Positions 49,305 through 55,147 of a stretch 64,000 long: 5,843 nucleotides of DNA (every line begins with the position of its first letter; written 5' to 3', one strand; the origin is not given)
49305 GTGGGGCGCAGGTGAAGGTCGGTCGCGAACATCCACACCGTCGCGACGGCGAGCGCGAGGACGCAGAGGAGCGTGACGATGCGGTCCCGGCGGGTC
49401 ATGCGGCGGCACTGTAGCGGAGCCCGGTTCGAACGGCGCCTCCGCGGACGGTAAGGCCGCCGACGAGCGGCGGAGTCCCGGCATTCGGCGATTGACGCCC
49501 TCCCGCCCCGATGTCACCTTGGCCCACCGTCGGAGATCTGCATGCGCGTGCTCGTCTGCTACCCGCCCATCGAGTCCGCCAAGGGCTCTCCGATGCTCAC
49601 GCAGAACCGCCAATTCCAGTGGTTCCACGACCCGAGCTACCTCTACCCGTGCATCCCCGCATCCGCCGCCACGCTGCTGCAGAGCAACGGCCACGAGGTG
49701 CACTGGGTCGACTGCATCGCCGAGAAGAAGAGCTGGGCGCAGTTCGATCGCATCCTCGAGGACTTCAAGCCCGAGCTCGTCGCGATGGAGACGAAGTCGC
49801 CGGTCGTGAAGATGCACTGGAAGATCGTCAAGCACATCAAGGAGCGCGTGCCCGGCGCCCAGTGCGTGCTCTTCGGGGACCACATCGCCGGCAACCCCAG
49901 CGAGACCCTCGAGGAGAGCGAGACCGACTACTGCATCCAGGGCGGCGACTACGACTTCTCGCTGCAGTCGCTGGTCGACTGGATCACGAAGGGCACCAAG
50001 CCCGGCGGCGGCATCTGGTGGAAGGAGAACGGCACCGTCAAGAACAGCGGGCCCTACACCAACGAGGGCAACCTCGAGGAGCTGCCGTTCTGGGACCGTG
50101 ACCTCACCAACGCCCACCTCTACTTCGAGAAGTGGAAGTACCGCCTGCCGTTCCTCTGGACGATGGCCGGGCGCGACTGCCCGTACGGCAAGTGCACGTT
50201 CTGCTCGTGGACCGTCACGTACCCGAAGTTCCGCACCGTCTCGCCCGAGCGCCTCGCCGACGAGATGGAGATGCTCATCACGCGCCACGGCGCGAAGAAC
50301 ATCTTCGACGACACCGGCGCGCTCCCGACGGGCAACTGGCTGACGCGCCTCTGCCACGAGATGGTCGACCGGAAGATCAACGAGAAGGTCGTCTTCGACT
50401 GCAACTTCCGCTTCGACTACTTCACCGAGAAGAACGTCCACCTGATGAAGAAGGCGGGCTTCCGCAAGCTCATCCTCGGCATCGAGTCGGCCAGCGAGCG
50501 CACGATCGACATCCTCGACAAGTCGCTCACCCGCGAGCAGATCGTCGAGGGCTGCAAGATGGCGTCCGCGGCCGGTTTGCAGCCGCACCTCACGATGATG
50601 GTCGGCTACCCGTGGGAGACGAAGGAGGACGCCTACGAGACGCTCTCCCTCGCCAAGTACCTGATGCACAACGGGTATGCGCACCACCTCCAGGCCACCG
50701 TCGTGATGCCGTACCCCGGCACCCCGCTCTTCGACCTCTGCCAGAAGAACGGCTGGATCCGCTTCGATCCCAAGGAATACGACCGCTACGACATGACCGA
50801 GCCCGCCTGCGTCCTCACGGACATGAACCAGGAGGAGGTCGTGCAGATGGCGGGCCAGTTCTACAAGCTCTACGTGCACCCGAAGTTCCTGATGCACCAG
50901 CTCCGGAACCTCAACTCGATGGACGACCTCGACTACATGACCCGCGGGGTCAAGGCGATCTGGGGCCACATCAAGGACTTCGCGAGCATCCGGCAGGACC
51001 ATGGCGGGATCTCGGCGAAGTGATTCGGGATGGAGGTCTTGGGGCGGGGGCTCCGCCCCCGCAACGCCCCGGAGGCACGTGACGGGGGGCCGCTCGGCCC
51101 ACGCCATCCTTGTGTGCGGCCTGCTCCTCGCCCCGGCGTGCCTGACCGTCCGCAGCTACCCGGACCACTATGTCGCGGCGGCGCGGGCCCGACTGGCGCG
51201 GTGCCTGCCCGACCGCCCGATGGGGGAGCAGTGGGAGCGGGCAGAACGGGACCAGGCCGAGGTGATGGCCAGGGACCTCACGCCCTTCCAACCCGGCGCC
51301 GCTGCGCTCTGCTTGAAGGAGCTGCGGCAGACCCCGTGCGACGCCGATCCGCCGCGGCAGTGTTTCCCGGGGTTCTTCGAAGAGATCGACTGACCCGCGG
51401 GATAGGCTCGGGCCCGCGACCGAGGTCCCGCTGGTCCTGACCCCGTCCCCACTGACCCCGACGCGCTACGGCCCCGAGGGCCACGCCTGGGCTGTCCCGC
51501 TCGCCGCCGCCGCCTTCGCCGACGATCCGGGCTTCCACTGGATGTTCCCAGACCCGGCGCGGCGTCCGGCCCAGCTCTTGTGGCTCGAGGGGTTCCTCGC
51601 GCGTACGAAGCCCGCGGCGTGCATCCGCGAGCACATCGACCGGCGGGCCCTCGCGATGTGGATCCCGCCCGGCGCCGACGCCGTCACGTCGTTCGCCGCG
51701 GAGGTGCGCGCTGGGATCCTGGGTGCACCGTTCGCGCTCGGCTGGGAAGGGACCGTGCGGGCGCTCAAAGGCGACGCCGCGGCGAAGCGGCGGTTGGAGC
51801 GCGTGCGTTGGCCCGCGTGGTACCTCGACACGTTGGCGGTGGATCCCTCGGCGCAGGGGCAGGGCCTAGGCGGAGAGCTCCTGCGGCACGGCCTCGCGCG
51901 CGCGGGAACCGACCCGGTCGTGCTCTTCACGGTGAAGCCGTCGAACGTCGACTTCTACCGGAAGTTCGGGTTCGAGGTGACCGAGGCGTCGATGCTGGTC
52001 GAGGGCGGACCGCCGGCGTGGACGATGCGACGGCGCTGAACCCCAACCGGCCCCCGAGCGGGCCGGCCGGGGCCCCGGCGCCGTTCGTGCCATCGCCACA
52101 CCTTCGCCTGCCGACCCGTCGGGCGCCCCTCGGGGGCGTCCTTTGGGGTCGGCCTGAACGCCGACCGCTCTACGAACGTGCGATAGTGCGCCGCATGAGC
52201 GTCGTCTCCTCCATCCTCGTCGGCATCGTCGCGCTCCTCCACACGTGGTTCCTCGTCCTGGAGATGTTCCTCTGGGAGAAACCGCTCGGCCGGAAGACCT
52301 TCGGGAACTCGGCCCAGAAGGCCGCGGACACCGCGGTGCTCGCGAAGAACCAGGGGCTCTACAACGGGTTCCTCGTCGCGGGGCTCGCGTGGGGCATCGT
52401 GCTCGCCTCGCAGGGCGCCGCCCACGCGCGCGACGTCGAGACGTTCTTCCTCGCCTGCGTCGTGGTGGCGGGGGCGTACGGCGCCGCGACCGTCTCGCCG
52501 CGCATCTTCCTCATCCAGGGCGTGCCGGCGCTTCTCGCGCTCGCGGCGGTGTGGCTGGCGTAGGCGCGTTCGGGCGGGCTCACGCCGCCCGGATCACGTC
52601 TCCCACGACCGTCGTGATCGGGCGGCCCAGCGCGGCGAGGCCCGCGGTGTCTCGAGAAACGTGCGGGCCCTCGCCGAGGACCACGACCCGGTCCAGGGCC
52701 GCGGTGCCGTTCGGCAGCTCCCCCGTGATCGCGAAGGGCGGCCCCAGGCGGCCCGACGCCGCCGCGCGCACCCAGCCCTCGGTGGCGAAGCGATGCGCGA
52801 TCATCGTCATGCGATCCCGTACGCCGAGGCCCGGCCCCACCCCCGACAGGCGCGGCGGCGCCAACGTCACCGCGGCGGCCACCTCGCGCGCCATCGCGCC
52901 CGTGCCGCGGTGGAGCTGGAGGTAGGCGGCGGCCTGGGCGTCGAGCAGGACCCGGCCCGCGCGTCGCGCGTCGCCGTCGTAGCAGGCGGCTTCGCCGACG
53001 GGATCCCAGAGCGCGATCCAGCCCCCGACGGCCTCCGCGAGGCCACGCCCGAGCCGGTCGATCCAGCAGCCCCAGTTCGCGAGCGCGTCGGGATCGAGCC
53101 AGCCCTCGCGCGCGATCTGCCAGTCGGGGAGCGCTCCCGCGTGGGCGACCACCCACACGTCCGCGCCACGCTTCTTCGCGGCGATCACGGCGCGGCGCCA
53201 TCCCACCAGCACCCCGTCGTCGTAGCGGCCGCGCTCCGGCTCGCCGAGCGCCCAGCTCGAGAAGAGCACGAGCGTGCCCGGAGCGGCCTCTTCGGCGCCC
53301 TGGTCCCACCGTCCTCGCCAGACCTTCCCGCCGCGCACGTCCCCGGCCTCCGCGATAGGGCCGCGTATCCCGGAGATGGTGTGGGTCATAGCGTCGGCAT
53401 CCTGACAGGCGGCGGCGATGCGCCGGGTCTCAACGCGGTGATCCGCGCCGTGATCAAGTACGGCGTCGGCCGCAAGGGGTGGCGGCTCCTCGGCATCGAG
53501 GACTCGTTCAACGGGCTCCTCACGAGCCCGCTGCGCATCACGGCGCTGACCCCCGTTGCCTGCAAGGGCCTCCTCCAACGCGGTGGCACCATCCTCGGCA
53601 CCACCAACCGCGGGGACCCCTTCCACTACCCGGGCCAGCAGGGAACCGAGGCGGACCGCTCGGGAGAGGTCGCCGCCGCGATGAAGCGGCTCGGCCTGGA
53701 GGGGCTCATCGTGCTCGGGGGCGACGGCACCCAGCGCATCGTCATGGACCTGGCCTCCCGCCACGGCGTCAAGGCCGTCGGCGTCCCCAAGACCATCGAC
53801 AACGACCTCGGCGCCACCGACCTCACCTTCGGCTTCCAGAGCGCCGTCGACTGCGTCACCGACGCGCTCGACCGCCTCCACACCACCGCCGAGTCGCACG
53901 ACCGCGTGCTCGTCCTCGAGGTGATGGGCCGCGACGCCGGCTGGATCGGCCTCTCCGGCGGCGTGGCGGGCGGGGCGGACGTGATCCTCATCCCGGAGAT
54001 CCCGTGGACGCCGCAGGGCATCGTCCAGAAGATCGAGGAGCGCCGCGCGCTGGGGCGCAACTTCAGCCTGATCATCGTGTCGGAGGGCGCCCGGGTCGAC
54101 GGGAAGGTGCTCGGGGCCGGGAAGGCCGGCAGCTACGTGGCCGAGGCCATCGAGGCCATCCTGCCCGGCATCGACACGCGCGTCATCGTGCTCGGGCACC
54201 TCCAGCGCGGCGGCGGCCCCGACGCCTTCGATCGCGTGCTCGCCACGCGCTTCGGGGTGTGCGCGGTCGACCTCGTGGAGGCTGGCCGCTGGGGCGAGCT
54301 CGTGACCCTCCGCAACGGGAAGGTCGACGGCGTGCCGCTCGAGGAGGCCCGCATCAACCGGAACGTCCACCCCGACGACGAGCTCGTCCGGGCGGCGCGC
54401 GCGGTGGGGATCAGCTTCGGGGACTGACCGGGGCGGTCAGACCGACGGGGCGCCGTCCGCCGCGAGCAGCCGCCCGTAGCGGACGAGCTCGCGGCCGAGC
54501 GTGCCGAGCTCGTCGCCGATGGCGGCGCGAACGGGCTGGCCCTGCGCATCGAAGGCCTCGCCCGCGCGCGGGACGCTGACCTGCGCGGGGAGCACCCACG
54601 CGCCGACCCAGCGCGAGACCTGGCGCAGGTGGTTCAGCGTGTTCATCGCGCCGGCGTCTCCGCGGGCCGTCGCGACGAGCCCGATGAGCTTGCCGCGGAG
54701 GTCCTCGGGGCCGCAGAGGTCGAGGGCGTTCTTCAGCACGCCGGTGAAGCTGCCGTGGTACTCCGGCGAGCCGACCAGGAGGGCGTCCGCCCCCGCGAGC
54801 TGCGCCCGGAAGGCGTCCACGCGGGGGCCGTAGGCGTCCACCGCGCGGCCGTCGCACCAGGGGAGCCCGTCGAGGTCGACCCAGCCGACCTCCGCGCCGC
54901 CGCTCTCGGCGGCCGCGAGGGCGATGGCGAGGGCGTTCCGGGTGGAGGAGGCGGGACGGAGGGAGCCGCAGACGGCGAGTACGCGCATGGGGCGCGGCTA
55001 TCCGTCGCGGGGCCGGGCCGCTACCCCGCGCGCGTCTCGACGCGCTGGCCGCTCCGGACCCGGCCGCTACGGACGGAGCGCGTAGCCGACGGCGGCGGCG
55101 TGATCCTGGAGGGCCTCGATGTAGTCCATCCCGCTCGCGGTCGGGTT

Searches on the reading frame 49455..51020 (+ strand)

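Call 45: search_protein_families(library=pfam, proteins=[window:49455-51020:+], max_evalue=0.001)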
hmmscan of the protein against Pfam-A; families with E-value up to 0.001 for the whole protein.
window:49455-51020:+ (522 aa): 2 families
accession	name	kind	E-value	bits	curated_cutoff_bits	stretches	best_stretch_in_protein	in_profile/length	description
PF04055.27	Radical_SAM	-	7.7e-17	62.4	29.5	1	240-399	5-165/166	Radical SAM superfamily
PF02310.24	B12-binding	-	2e-05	24.9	32.1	1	71-163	20-111/121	B12 binding domain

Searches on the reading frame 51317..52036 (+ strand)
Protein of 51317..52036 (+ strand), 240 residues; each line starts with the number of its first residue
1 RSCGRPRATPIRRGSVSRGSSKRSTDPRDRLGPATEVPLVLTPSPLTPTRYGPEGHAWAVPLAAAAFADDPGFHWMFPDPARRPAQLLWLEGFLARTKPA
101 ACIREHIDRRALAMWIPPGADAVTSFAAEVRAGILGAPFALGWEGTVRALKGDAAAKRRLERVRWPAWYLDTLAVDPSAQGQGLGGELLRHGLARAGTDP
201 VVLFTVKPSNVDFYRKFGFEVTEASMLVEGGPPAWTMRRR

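Call 45: search_protein_families(library=pfam, proteins=[window:51317-52036:+], max_evalue=0.001)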
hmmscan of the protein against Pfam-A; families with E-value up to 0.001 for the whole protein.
window:51317-52036:+ (240 aa): 4 families
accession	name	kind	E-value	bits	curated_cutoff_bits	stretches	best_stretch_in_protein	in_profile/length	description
PF13508.13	Acetyltransf_7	-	1e-09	39.1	27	1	164-221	28-84/84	Acetyltransferase (GNAT) domain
PF00583.31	Acetyltransf_1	-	3.7e-08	34.1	20.7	1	164-219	54-116/116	Acetyltransferase (GNAT) family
PF13673.13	Acetyltransf_10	-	3.8e-08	33.8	23.6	1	169-238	53-125/128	Acetyltransferase (GNAT) domain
PF13527.13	Acetyltransf_9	-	4.5e-07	30.3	25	1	163-221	68-126/127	Acetyltransferase (GNAT) domain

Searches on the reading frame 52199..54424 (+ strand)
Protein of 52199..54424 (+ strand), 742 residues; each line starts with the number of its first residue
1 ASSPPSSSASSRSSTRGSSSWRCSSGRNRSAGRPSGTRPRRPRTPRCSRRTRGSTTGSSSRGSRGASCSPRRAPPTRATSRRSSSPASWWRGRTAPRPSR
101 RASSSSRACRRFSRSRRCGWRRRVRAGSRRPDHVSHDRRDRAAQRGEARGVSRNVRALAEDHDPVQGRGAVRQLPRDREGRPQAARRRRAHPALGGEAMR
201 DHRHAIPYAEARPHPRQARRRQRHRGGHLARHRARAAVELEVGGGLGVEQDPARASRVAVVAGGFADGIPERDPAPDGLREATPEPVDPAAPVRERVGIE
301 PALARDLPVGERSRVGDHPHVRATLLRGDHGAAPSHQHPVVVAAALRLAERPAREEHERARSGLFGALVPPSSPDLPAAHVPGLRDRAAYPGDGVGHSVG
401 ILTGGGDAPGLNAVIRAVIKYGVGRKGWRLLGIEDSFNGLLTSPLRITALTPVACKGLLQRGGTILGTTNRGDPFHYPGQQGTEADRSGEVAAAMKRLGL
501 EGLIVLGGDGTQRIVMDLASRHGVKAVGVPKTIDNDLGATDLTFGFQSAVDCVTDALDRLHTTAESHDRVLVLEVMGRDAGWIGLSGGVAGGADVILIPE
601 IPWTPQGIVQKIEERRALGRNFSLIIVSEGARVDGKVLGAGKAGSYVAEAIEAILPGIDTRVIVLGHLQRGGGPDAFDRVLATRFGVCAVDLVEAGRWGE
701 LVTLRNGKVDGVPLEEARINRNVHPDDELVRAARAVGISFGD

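Call 45: search_protein_families(library=pfam, proteins=[window:52199-54424:+], max_evalue=0.001)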
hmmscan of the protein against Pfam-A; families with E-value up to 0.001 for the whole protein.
window:52199-54424:+ (742 aa): 1 family
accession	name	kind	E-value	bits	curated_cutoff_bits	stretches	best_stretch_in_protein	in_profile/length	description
PF00365.25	PFK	-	1.1e-93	314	30.9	1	399-693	2-277/277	Phosphofructokinase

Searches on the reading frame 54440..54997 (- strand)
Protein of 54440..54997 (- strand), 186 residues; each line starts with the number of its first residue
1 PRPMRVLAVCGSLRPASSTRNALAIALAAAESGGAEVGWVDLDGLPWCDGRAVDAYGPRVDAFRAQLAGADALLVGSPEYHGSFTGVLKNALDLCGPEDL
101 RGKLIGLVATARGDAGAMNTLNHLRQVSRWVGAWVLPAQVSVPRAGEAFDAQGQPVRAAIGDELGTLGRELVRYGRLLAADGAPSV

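Call 45: search_protein_families(library=pfam, proteins=[window:54440-54997:-], max_evalue=0.001)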
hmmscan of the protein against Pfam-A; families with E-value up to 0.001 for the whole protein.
window:54440-54997:- (186 aa): 2 families
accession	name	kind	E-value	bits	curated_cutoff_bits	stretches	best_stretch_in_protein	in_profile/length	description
PF03358.20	FMN_red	-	5.3e-38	130.4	24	1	4-145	1-150/152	NADPH-dependent FMN reductase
PF02525.22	Flavodoxin_2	-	5.8e-07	29.8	27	1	4-114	1-137/198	Flavodoxin-like fold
